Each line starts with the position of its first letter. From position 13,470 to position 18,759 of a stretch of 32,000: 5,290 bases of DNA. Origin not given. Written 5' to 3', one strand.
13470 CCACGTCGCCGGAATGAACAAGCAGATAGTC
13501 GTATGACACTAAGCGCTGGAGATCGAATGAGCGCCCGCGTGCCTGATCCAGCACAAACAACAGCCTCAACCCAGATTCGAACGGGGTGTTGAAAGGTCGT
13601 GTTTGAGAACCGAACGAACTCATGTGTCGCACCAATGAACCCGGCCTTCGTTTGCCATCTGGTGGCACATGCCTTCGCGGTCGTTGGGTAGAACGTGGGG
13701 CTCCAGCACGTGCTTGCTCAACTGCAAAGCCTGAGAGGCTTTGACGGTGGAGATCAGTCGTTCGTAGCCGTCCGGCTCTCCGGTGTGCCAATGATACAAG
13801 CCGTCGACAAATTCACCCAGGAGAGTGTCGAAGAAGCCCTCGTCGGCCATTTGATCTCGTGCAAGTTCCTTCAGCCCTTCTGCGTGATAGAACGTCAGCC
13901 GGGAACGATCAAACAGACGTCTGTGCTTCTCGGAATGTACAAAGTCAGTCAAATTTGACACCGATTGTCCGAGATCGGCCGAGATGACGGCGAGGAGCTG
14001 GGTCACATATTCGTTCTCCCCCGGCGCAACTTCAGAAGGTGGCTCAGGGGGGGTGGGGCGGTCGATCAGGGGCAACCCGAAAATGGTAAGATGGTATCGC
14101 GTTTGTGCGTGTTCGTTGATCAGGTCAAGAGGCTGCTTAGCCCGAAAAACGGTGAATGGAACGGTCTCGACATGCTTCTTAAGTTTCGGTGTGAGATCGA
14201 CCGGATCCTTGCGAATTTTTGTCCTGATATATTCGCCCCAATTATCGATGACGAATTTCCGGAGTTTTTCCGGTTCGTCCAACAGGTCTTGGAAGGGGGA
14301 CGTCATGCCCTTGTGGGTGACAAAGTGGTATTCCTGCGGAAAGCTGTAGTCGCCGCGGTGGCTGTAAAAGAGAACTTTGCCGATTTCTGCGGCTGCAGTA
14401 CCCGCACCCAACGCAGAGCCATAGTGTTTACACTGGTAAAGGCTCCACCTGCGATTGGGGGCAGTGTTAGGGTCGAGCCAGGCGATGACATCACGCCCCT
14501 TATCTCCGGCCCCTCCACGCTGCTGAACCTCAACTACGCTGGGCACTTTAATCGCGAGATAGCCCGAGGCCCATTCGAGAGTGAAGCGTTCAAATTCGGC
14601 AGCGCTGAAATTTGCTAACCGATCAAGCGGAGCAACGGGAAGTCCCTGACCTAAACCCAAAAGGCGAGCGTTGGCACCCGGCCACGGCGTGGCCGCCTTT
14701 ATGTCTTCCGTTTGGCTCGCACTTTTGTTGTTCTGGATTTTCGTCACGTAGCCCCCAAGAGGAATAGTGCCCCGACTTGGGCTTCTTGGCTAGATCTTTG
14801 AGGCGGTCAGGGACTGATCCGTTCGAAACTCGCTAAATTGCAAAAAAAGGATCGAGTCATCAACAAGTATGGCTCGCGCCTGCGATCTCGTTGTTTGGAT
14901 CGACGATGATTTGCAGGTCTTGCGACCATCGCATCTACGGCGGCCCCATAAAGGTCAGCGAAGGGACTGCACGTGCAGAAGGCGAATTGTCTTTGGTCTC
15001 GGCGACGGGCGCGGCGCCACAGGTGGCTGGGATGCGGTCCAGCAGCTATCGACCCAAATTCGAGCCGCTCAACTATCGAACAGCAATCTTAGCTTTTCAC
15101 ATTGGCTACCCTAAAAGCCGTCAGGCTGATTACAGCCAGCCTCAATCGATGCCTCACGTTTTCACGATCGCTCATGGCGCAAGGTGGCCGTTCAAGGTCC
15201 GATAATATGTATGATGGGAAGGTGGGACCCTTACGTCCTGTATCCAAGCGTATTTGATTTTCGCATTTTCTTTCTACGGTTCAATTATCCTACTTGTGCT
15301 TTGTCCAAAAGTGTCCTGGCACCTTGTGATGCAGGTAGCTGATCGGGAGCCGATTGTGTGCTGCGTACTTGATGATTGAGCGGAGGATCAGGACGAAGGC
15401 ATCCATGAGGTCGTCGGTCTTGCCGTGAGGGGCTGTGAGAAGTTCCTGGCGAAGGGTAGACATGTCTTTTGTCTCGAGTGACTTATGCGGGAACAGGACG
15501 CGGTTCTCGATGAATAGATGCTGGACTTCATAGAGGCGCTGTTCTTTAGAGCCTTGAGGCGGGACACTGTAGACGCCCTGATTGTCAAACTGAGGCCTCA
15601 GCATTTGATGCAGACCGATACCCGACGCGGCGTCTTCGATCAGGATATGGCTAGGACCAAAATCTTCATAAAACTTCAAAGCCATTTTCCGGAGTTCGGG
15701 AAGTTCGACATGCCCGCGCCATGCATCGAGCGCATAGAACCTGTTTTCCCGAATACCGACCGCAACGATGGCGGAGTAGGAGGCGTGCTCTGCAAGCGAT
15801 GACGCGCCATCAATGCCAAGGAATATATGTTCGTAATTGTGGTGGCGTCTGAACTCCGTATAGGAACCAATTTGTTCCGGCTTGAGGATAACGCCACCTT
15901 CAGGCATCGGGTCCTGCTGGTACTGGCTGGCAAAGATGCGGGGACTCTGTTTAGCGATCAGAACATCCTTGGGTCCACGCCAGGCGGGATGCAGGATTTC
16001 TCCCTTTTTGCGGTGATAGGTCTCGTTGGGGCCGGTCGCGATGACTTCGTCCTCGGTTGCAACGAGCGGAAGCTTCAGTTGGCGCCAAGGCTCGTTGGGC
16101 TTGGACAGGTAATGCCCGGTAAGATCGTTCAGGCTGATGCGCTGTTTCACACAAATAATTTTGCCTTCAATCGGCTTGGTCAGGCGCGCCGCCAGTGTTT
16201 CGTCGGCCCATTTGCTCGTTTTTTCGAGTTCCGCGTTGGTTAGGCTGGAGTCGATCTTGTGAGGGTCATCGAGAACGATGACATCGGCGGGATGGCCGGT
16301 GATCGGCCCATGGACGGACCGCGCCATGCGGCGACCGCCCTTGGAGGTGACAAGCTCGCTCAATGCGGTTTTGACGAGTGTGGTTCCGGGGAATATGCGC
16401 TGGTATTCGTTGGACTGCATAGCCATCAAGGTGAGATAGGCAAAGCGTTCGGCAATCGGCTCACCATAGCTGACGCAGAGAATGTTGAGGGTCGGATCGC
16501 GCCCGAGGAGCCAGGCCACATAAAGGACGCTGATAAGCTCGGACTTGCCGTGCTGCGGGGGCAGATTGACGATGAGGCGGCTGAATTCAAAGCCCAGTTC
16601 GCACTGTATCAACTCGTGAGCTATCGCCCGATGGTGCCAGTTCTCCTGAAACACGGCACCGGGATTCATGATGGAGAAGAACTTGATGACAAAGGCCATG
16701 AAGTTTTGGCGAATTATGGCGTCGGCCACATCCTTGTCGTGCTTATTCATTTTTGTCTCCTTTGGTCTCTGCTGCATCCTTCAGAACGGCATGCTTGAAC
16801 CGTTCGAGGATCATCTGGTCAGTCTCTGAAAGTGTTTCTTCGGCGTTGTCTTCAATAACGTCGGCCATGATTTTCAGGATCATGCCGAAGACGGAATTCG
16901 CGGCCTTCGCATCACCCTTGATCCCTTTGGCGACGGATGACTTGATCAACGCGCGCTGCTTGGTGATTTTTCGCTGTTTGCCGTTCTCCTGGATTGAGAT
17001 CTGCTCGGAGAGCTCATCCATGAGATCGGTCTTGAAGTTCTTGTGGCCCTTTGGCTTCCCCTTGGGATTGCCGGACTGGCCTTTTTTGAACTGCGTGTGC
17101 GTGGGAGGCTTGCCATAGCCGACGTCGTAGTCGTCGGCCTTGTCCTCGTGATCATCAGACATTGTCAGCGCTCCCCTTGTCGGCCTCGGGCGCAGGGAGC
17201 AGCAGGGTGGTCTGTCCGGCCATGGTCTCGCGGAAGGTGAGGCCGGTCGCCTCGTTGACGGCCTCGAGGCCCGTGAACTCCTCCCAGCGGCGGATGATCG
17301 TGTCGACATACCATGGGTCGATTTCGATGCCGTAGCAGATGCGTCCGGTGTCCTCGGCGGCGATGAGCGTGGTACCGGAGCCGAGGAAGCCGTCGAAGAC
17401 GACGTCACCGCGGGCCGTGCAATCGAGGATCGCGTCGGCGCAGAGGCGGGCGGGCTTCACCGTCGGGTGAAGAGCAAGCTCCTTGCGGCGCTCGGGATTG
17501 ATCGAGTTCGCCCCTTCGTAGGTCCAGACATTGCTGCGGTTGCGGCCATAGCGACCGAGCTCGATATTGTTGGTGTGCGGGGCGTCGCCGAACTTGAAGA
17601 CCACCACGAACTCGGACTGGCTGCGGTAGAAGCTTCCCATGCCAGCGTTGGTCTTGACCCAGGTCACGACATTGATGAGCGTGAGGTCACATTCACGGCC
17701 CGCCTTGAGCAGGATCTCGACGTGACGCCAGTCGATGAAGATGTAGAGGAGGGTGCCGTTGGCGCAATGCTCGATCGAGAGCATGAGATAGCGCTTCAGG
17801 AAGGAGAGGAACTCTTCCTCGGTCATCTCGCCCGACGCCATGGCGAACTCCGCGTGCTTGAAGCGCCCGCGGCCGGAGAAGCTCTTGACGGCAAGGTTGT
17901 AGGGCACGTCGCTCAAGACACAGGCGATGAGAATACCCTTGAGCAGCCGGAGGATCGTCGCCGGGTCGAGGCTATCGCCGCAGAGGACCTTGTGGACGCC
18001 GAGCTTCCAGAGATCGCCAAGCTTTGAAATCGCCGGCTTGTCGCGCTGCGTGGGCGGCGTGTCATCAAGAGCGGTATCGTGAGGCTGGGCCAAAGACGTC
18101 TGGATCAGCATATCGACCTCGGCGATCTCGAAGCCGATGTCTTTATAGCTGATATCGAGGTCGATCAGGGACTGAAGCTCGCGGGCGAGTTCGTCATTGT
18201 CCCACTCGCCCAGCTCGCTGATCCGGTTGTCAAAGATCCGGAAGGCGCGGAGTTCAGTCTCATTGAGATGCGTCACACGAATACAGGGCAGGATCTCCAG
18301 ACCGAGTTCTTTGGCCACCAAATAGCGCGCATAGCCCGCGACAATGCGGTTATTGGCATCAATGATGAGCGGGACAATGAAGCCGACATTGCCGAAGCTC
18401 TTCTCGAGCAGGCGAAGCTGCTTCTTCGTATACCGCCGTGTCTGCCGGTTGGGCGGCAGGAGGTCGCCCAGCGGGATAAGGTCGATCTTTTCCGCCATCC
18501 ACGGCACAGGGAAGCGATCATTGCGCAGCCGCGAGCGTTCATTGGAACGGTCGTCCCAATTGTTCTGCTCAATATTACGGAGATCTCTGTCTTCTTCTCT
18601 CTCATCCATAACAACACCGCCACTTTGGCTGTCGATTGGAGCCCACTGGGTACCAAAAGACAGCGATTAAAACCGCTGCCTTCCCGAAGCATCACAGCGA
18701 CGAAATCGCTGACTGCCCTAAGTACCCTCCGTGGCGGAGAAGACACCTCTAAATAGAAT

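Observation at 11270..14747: Three-gene Lamassu / ABC-three-component type defence operon with a restriction-endonuclease-fold effector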

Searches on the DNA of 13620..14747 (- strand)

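Call 52: search_dna_similar(query=L041:3923-7327:+, collection=ecoli_genomes, mode=near, max_rows=60, rows=spread)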
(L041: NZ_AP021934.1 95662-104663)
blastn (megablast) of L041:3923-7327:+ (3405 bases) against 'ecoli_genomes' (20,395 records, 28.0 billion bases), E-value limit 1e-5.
Records with a match: 68; places in all: 70; records where one place covers at least 80% of the query: 66.
Genomes with a match: 66 of 5426; with a place that covers at least 80% of the query: 64. Places per genome that has any: lowest 1, median 1, highest 2. On chromosomes: 12 places; on plasmids: 58.
Best place of each record, by identity: >=99% 68.
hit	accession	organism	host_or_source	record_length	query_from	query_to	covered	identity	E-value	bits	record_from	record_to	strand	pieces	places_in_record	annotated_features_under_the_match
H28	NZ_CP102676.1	Escherichia coli strain XH989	Homo sapiens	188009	1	3405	100%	100.0%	0e+0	6296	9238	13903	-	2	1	AAA family ATPase | IS3-like element IS3 family transposase | ABC-three component system protein (x2) | ABC-three component system middle component 2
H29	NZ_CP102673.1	Escherichia coli strain XH987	Homo sapiens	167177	1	3405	100%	100.0%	0e+0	6296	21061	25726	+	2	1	AAA family ATPase | IS3-like element IS3 family transposase | ABC-three component system protein (x2) | ABC-three component system middle component 2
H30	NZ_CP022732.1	Escherichia coli strain SA186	Homo sapiens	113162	1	3405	100%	100.0%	0e+0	6288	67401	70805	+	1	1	AAA family ATPase | ABC-three component system protein | ABC-three component system middle component 2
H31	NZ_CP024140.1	Escherichia coli strain 14EC020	clinical patient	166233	1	3405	100%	100.0%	0e+0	6288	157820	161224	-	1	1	AAA family ATPase | ABC-three component system protein | ABC-three component system middle component 2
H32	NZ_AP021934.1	Escherichia coli strain WP2-W18-ESBL-08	-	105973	1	3405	100%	100.0%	0e+0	6288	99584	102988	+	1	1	AAA family ATPase | ABC-three component system protein | ABC-three component system middle component 2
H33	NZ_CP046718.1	Escherichia coli strain T16R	pet dog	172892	1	3405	100%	100.0%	0e+0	6288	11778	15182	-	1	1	AAA family ATPase | ABC-three component system protein | ABC-three component system middle component 2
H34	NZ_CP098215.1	Escherichia coli strain Z0117EC0036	Canis lupus familiaris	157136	1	3405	100%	100.0%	0e+0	6288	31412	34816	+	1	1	AAA family ATPase | ABC-three component system protein | ABC-three component system middle component 2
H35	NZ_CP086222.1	Escherichia coli strain 779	Homo sapiens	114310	1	3405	100%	100.0%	0e+0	6288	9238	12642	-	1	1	AAA family ATPase | ABC-three component system protein | ABC-three component system middle component 2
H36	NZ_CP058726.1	Escherichia coli strain S171-1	Manis javanica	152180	1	3405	100%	100.0%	0e+0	6288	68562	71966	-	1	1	AAA family ATPase | ABC-three component system protein | ABC-three component system middle component 2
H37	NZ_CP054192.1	Escherichia coli strain TH9F11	fish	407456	1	3405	100%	100.0%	0e+0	6288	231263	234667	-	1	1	AAA family ATPase | ABC-three component system protein | ABC-three component system middle component 2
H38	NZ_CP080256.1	Escherichia coli strain SJC33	Chicken fecal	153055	1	3405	100%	100.0%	0e+0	6288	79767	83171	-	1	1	AAA family ATPase | ABC-three component system protein | ABC-three component system middle component 2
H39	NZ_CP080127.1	Escherichia coli strain PK8568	chicken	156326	1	3405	100%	100.0%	0e+0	6288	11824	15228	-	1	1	AAA family ATPase | ABC-three component system protein | ABC-three component system middle component 2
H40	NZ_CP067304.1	Escherichia coli strain ABW_A32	waste water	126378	1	3405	100%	100.0%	0e+0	6288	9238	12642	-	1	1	AAA family ATPase | ABC-three component system protein | ABC-three component system middle component 2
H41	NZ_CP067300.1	Escherichia coli strain ABW_A33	waste water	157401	1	3405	100%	100.0%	0e+0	6288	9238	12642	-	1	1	AAA family ATPase | ABC-three component system protein | ABC-three component system middle component 2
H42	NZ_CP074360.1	Escherichia coli strain XJ6.2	bovine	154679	1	3405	100%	100.0%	0e+0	6288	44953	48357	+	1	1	AAA family ATPase | ABC-three component system protein | ABC-three component system middle component 2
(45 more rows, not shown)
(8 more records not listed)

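Call 78: search_dna_similar(query=L041:3923-7327:+, collection=ecoli_genomes, mode=near, max_rows=60, rows=best)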
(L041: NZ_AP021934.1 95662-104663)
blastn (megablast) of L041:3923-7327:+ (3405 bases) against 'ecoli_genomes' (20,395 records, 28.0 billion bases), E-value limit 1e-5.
Records with a match: 68; places in all: 70; records where one place covers at least 80% of the query: 66.
Genomes with a match: 66 of 5426; with a place that covers at least 80% of the query: 64. Places per genome that has any: lowest 1, median 1, highest 2. On chromosomes: 12 places; on plasmids: 58.
Best place of each record, by identity: >=99% 68.
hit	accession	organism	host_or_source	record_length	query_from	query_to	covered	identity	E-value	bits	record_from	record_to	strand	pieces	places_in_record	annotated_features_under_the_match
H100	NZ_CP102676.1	Escherichia coli strain XH989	Homo sapiens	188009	1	3405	100%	100.0%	0e+0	6296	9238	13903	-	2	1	AAA family ATPase | IS3-like element IS3 family transposase | ABC-three component system protein (x2) | ABC-three component system middle component 2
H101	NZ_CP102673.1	Escherichia coli strain XH987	Homo sapiens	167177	1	3405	100%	100.0%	0e+0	6296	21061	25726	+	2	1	AAA family ATPase | IS3-like element IS3 family transposase | ABC-three component system protein (x2) | ABC-three component system middle component 2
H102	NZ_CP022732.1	Escherichia coli strain SA186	Homo sapiens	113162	1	3405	100%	100.0%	0e+0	6288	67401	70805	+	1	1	AAA family ATPase | ABC-three component system protein | ABC-three component system middle component 2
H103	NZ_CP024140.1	Escherichia coli strain 14EC020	clinical patient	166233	1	3405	100%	100.0%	0e+0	6288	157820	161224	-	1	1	AAA family ATPase | ABC-three component system protein | ABC-three component system middle component 2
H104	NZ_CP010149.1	Escherichia coli strain D6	dog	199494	1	3405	100%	100.0%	0e+0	6288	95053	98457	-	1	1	AAA family ATPase | ABC-three component system protein | ABC-three component system middle component 2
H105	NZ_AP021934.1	Escherichia coli strain WP2-W18-ESBL-08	-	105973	1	3405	100%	100.0%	0e+0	6288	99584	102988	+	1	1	AAA family ATPase | ABC-three component system protein | ABC-three component system middle component 2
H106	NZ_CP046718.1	Escherichia coli strain T16R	pet dog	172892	1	3405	100%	100.0%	0e+0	6288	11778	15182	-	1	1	AAA family ATPase | ABC-three component system protein | ABC-three component system middle component 2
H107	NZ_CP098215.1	Escherichia coli strain Z0117EC0036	Canis lupus familiaris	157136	1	3405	100%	100.0%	0e+0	6288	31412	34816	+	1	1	AAA family ATPase | ABC-three component system protein | ABC-three component system middle component 2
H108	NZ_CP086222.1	Escherichia coli strain 779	Homo sapiens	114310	1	3405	100%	100.0%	0e+0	6288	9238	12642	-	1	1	AAA family ATPase | ABC-three component system protein | ABC-three component system middle component 2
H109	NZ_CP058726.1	Escherichia coli strain S171-1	Manis javanica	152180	1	3405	100%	100.0%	0e+0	6288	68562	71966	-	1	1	AAA family ATPase | ABC-three component system protein | ABC-three component system middle component 2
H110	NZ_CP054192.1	Escherichia coli strain TH9F11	fish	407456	1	3405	100%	100.0%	0e+0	6288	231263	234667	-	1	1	AAA family ATPase | ABC-three component system protein | ABC-three component system middle component 2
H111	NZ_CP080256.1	Escherichia coli strain SJC33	Chicken fecal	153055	1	3405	100%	100.0%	0e+0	6288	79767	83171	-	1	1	AAA family ATPase | ABC-three component system protein | ABC-three component system middle component 2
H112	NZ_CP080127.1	Escherichia coli strain PK8568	chicken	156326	1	3405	100%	100.0%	0e+0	6288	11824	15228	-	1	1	AAA family ATPase | ABC-three component system protein | ABC-three component system middle component 2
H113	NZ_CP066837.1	Escherichia coli strain Ec-FL1-1X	Gallus gallus domesticus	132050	1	3405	100%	100.0%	0e+0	6288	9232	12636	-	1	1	AAA family ATPase | ABC-three component system protein | ABC-three component system middle component 2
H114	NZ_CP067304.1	Escherichia coli strain ABW_A32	waste water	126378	1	3405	100%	100.0%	0e+0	6288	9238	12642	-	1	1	AAA family ATPase | ABC-three component system protein | ABC-three component system middle component 2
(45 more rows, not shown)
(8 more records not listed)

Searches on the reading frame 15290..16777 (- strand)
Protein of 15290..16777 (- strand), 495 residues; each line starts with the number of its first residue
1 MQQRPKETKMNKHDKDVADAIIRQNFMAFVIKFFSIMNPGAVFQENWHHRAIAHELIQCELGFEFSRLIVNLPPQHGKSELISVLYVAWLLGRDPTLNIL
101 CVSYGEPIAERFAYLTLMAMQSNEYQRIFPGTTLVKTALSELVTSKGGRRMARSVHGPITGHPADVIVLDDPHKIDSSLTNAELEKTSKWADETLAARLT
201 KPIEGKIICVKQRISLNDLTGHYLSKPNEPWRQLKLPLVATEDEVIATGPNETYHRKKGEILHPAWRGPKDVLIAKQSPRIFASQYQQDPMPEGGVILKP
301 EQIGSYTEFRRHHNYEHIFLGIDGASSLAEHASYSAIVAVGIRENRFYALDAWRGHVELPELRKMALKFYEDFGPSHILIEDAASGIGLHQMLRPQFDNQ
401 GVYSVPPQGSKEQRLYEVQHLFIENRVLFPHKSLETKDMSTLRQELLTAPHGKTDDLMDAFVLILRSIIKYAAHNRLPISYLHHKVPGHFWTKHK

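Call 14: search_protein_families(library=pfam, proteins=[window:15290-16777:-], max_evalue=0.001)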
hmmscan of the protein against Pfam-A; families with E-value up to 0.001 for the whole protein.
window:15290-16777:- (495 aa): 0 families

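Call 17: search_protein_families(library=phrogs, proteins=[window:15290-16777:-], max_evalue=0.001)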
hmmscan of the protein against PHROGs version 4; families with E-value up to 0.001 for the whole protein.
window:15290-16777:- (495 aa): 4 families
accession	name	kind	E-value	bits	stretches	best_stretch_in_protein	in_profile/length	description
phrog_38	-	head and packaging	4.7e-89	301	1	10-471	259-706/760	terminase large subunit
phrog_4758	-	head and packaging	2.1e-44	152.7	1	20-245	14-242/243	terminase large subunit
phrog_5573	-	head and packaging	2.9e-25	90.1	1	229-466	10-232/250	terminase large subunit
phrog_30251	-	head and packaging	1.6e-12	47.5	1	67-229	57-227/799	terminase large subunit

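Call 18: search_protein_families(library=padloc, proteins=[window:15290-16777:-], max_evalue=0.001)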
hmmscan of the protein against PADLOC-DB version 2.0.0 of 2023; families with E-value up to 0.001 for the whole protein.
window:15290-16777:- (495 aa): 0 families

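Call 67: find_related_loci(query=window:15290-16777:-, collection=viral_contigs, flank=10000)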
Query window:15290-16777:- (495 aa) in viral_contigs; peptide patterns used: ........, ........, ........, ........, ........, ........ (x = any residue, [..] = any of these).
1 stretches matched a pattern, but none encodes a relative of the query by tblastn (E <= 1e-3).

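Call 69: search_dna_similar(query=window:15290-16777:-, collection=phages, mode=protein, max_rows=12)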
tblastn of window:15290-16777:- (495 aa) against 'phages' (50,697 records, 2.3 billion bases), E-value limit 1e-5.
Records with a match: 2230; places in all: 2235; records where one place covers at least 80% of the query: 703.
Best place of each record, by identity: <60% 2230.
By first word of the organism name: Klebsiella 445; Escherichia 333; Microbacterium 269; Mycobacterium 162; Vibrio 101; Acinetobacter 51; Bacteriophage 50; Gordonia 43; Lactococcus 40; Helicobacter 40; and 95 more.
By host as written in the record: - 224; Klebsiella pneumoniae 196; Microbacterium foliorum NRRL B-24224 SEA 111; Microbacterium foliorum NRRL B-24224 100; Mycobacterium smegmatis mc2 155 95; Escherichia coli 94; Escherichia coli DSM 12242 43; Escherichia coli K-12 MG1655 35; and 536 more.
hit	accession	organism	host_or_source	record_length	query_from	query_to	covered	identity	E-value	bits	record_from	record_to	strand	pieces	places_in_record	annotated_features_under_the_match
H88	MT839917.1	Bacteriophage sp.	human fecal samples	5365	1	480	97%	33.1%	1e-64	232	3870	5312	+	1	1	record has no annotation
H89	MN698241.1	Pelagibacter phage HTVC027P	Candidatus Pelagibacter sp. HTCC1062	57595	22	487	94%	29.7%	1e-40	162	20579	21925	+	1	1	terminase large subunit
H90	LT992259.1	Yersinia phage fEV-1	-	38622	16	472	92%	29.8%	2e-39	158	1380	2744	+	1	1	g04: Phage terminase, large subunit | g04: ribosome_binding_site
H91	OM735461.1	Escherichia phage BUCT618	Escherichia coli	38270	4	459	92%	29.8%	5e-19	179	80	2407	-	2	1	terminase large subunit | terminase small subunit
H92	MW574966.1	phage 023Pt_psg01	unknown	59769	22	487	94%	29.0%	1e-39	159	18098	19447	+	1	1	terminase large subunit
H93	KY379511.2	Pseudoalteromonas phage PHS21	Pseudoalteromonas marina mano4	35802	9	459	91%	29.6%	1e-42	168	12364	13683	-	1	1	putative large terminase | putative terminase small subunit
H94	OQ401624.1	Roseobacter phage CRP-902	Roseobacter sp. FZCC0083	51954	23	459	88%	30.4%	1e-45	177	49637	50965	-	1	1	terminase large subunit | terminase small subunit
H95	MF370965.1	Pseudoalteromonas phage SL25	Pseudoalteromonas sp.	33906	9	459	91%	29.4%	3e-42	167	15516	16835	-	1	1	putative large terminase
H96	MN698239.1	Pelagibacter phage HTVC023P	Candidatus Pelagibacter sp. HTCC1062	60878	21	460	89%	29.6%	1e-43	171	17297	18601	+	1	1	terminase large subunit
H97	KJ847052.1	Idiomarinaceae phage 1N2-2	Idiomarinaceae bacterium N2-2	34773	23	465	89%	29.2%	6e-40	160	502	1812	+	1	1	putative large terminase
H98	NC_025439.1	Idiomarinaceae phage 1N2-2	Idiomarinaceae bacterium N2-2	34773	23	465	89%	29.2%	6e-40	160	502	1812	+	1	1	terminase large subunit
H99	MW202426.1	Caudoviricetes sp.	Manatee Spring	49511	48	478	87%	30.0%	1e-38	156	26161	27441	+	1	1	terminase large subunit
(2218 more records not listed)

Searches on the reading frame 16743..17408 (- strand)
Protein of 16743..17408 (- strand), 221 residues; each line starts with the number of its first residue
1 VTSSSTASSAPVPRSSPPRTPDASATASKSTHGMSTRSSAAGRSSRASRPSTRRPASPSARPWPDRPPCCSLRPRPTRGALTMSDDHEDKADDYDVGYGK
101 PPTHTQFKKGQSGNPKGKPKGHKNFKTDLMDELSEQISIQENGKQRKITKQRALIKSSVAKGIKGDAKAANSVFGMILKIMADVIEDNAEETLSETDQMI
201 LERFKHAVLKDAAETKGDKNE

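Call 14: search_protein_families(library=pfam, proteins=[window:16743-17408:-], max_evalue=0.001)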
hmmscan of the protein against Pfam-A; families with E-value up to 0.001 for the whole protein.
window:16743-17408:- (221 aa): 1 family
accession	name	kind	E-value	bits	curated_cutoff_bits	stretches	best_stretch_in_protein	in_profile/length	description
PF18932.5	DUF5681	-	1.3e-23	83.7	27.5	1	104-178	2-73/77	Family of unknown function (DUF5681)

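Call 17: search_protein_families(library=phrogs, proteins=[window:16743-17408:-], max_evalue=0.001)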
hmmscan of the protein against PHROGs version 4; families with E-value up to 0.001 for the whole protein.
window:16743-17408:- (221 aa): 2 families
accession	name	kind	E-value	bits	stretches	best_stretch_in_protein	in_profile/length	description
phrog_26239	-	unknown function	2.4e-35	123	1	89-218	3-132/146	-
phrog_4114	-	unknown function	2.2e-05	25.5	1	104-128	7-30/123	-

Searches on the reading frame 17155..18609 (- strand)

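Call 14: search_protein_families(library=pfam, proteins=[window:17155-18609:-], max_evalue=0.001)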
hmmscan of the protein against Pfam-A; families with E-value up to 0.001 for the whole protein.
window:17155-18609:- (484 aa): 2 families
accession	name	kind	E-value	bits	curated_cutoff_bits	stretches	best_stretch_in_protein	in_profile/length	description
PF01555.25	N6_N4_Mtase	-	1.4e-28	100.8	26.7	1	229-438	2-219/221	DNA methylase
PF02195.25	ParB_N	-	4.4e-05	23.9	26.3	1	41-128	2-93/95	ParB N-terminal domain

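Call 17: search_protein_families(library=phrogs, proteins=[window:17155-18609:-], max_evalue=0.001)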
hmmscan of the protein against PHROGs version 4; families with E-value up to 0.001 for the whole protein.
window:17155-18609:- (484 aa): 18 families
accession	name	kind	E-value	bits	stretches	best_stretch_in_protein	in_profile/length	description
phrog_498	-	other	6.5e-109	366.2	1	29-463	22-441/633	DNA methyltransferase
phrog_67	-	other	1.2e-39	138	1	201-452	119-353/743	DNA methyltransferase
phrog_620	-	DNA, RNA and nucleotide metabolism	2.6e-35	123.5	1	39-178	6-144/217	ParB-like partition protein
phrog_15396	-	DNA, RNA and nucleotide metabolism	1.5e-23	85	1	41-171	3-133/258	ParB-like partition nuclease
phrog_23085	-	unknown function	2.7e-23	83.2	1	373-452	36-115/138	-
phrog_8071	-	DNA, RNA and nucleotide metabolism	1.5e-22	81.4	1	42-240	7-206/389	ParB-like partition protein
phrog_3008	-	other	1.8e-21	77.5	1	371-455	140-224/244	DNA methyltransferase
phrog_930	-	DNA, RNA and nucleotide metabolism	1.8e-18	68.2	1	41-170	6-134/223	ParB-like partition protein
phrog_940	-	DNA, RNA and nucleotide metabolism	1.5e-15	58.3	1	47-168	11-130/388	nuclease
phrog_723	-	DNA, RNA and nucleotide metabolism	1.6e-14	55.3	1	39-190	10-164/223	ParB-like partition protein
phrog_9353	-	unknown function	3.9e-14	54.1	1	58-178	27-147/245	-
phrog_18293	-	other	5.1e-10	40.3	1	376-443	41-108/119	methyltransferase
phrog_6952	-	other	6.9e-07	30.3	1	380-434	113-167/181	DNA methyltransferase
phrog_5475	-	unknown function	1.9e-06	27.9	1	52-131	13-88/458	-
phrog_4715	-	DNA, RNA and nucleotide metabolism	1.5e-05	24.6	1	39-149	144-259/630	ParB-like partition protein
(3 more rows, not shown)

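Call 18: search_protein_families(library=padloc, proteins=[window:17155-18609:-], max_evalue=0.001)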
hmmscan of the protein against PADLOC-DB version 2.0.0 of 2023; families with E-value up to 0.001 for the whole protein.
window:17155-18609:- (484 aa): 47 families (the best 25 are shown)
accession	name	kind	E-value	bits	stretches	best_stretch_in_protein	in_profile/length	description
PDLC03229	MTase_II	-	2.1e-74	248.9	1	37-468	5-427/436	Type II methyltransferase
PDLC03371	MTase_II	-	1.1e-32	111.6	1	219-444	21-254/260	Type II methyltransferase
PDLC03299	MTase_II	-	1.5e-17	62.1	1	355-450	174-268/296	Type II methyltransferase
PDLC03353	MTase_II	-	1.1e-16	59.2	1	329-442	138-250/260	Type II methyltransferase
PDLC03320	MTase_II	-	9.4e-15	52.5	2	356-445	192-277/289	Type II methyltransferase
PDLC03308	MTase_II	-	1.2e-12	45.5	1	82-443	63-396/419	Type II methyltransferase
PDLC03216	MTase_II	-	5.9e-12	43.2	1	379-450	192-263/364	Type II methyltransferase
PDLC03265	MTase_II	-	3.1e-11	41.3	1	360-444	253-330/333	Type II methyltransferase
PDLC03387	MTase_II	-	3.9e-11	40.6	1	352-442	192-275/289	Type II methyltransferase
PDLC03350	MTase_II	-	4.7e-11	40.6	1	325-441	177-294/312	Type II methyltransferase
PDLC03738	oMTase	-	5.3e-11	39.8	1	379-449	202-272/376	orphan methyltransferase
PDLC03260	MTase_II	-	3.6e-10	37.3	1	299-440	162-305/349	Type II methyltransferase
PDLC03363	MTase_II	-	8.3e-10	36.5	1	376-453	52-129/294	Type II methyltransferase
PDLC03379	MTase_II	-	2.3e-09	35.5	1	286-423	102-222/267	Type II methyltransferase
PDLC03228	MTase_II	-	2.4e-09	35.4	1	380-437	143-200/227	Type II methyltransferase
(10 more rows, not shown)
